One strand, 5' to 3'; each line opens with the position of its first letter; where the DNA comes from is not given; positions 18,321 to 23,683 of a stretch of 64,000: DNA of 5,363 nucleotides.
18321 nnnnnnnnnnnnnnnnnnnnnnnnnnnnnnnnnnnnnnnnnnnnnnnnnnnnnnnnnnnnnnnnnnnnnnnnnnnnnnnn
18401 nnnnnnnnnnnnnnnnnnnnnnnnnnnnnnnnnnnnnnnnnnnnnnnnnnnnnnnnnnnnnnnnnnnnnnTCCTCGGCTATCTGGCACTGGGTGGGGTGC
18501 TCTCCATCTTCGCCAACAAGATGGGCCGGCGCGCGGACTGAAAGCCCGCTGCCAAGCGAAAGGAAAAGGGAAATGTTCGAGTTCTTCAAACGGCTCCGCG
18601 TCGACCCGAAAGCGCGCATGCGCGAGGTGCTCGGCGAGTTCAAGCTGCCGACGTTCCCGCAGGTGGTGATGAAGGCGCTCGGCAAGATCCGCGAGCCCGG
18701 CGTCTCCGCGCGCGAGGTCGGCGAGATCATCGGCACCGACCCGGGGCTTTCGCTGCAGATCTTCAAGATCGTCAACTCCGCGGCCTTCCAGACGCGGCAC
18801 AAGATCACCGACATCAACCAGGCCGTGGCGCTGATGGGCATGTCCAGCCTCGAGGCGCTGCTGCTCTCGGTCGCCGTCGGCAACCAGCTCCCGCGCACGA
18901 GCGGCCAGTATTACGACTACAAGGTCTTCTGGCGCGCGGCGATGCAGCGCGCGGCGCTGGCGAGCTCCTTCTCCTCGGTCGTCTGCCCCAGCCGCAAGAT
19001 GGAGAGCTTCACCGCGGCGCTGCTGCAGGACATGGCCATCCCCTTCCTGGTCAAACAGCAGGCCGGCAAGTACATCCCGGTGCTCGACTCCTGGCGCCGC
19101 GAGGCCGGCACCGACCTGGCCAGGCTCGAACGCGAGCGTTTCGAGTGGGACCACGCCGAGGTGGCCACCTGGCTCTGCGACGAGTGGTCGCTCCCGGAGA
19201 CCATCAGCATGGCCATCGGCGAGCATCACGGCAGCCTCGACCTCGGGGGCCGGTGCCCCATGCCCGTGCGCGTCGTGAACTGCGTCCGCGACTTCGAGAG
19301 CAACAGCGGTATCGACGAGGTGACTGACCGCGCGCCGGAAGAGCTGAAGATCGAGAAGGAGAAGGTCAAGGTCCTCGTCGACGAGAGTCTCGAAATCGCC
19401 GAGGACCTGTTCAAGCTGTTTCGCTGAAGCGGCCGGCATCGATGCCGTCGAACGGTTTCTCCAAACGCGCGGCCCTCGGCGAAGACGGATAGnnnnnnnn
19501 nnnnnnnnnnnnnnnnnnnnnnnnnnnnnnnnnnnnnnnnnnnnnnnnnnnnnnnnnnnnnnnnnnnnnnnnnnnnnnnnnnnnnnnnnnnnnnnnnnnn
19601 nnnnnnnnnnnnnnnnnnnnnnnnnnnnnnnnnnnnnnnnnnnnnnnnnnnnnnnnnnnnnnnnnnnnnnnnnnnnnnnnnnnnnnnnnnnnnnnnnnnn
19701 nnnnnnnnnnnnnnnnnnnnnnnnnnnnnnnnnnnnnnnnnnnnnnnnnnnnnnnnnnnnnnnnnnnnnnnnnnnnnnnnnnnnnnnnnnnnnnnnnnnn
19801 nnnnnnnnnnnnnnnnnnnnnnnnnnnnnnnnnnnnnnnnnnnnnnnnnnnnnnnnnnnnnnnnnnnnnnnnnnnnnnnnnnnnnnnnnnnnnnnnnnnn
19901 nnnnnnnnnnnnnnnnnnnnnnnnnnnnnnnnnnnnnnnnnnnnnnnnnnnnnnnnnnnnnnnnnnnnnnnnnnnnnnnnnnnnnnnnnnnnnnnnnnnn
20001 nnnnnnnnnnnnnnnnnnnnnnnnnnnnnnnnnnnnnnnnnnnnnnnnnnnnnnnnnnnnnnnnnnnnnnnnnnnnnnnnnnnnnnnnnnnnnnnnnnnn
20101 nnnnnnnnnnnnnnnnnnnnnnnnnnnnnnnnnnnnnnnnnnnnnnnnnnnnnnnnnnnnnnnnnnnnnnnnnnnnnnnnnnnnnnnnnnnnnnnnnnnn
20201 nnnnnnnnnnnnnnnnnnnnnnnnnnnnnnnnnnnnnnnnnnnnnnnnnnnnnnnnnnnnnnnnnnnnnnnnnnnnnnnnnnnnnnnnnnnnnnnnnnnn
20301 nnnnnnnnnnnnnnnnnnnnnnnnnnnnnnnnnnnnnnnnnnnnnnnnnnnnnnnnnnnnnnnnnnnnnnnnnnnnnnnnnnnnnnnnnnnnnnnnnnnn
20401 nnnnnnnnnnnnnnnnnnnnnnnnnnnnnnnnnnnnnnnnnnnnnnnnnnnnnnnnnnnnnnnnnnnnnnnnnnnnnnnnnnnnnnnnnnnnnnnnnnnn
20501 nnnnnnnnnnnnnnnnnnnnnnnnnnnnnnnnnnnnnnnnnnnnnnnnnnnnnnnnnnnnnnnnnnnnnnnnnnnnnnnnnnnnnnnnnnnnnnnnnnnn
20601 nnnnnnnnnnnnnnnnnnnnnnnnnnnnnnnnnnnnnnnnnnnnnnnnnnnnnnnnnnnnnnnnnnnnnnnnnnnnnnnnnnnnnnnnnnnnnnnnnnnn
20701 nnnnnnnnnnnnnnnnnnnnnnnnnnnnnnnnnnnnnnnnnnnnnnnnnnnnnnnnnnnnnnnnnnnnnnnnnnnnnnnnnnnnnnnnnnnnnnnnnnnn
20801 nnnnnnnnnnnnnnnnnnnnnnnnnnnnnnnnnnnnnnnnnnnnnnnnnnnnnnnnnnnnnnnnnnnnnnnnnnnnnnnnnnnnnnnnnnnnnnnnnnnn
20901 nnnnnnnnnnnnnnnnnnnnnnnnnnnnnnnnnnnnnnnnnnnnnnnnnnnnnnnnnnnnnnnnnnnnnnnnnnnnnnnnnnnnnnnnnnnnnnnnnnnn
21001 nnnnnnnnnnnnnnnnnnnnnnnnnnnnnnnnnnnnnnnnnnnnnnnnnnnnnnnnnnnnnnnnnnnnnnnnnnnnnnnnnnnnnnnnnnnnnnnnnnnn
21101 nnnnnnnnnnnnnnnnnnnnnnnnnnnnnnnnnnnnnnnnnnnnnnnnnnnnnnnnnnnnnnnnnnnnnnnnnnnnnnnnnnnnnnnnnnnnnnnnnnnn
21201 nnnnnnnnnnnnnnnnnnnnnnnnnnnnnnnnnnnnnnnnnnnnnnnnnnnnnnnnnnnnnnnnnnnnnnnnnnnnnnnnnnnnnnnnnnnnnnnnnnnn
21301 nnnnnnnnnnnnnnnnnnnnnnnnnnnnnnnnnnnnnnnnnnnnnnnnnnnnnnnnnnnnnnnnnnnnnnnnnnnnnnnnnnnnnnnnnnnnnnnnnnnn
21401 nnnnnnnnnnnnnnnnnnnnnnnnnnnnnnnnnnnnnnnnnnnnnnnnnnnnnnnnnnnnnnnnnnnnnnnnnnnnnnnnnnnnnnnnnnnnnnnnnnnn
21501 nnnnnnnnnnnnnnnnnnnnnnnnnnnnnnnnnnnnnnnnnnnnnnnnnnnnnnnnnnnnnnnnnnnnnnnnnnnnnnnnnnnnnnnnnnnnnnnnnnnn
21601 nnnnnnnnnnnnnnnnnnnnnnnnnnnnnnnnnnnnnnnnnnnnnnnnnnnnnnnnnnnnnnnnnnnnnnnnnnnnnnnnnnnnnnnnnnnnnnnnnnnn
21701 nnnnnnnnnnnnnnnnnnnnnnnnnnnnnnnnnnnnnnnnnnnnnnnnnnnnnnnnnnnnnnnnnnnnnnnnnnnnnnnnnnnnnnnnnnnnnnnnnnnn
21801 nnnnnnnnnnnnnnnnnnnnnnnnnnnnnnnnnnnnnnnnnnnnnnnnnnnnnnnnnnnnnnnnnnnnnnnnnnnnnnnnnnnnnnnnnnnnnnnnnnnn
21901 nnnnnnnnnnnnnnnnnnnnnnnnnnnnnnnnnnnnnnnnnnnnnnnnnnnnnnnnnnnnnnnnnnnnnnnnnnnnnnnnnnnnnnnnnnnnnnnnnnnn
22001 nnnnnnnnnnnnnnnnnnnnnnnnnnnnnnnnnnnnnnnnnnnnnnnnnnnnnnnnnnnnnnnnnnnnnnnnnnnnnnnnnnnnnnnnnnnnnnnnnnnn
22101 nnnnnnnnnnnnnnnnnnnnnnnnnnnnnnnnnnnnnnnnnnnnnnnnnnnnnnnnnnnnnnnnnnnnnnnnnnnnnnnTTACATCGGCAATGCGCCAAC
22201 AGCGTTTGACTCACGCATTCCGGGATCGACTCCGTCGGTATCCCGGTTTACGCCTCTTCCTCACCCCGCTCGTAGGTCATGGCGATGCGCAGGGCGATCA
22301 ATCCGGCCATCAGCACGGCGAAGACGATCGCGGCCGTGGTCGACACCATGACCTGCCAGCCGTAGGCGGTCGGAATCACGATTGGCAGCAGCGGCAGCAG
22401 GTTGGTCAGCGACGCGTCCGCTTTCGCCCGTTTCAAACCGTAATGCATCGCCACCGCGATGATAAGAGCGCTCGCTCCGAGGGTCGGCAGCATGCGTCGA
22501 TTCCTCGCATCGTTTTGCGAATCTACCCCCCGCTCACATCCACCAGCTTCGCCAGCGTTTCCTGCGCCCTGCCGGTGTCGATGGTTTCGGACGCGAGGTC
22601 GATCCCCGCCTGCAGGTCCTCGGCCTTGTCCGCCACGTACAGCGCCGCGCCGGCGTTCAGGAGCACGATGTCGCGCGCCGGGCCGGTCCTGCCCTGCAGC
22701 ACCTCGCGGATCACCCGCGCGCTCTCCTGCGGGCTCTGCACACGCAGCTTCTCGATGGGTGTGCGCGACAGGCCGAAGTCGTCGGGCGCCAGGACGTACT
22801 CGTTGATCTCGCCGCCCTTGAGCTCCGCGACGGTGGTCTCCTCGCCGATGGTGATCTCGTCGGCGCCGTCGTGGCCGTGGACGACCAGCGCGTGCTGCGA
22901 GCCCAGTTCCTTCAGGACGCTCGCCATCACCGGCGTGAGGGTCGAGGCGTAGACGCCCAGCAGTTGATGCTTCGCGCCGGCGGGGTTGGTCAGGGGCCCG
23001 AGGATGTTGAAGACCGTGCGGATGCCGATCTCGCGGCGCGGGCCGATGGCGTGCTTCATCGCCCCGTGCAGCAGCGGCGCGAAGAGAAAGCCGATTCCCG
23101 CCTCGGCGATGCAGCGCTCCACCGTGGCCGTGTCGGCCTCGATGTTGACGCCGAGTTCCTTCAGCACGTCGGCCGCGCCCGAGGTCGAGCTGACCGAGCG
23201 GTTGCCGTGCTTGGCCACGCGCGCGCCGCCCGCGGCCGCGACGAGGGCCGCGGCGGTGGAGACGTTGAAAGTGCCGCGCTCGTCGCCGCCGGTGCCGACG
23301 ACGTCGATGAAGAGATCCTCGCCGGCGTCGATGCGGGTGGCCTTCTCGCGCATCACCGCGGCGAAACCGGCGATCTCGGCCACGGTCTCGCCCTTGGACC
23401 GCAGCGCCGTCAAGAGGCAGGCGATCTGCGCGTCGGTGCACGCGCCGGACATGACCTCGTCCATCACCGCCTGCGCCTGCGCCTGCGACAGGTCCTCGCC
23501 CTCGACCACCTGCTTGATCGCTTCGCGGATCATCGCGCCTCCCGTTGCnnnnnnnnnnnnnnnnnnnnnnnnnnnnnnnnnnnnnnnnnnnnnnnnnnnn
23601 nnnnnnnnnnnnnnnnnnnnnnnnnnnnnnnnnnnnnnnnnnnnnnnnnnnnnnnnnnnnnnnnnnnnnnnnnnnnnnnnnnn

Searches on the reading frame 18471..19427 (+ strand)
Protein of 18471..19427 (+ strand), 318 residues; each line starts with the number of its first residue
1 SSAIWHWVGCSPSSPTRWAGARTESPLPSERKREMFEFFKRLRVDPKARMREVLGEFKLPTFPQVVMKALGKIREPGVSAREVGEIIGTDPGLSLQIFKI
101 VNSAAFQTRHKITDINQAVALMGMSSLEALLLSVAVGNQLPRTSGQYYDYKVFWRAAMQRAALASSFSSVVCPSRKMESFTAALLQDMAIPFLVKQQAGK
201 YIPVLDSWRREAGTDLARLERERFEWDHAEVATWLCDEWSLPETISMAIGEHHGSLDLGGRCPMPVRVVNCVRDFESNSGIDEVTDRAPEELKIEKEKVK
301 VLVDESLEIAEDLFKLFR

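Call 24: search_protein_families(library=pfam, proteins=[window:18471-19427:+], max_evalue=0.00001)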
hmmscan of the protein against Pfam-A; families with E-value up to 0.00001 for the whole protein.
window:18471-19427:+ (318 aa): 1 family
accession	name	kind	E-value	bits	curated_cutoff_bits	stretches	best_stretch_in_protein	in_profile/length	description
PF08668.18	HDOD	-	9.8e-42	143.1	22.9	1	59-253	1-194/196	HDOD domain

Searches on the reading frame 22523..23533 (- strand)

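Call 37: search_protein_families(library=pfam, proteins=[window:22523-23533:-], max_evalue=0.01)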
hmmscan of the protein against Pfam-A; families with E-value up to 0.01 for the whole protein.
window:22523-23533:- (336 aa): 2 families
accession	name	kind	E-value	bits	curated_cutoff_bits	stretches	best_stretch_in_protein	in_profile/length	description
PF00591.27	Glycos_transf_3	-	2.6e-97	325.9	27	1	75-323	4-252/253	Glycosyl transferase family, a/b domain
PF02885.22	Glycos_trans_3N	-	1e-25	89.7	26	1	3-65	1-63/63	Glycosyl transferase family, helical bundle domain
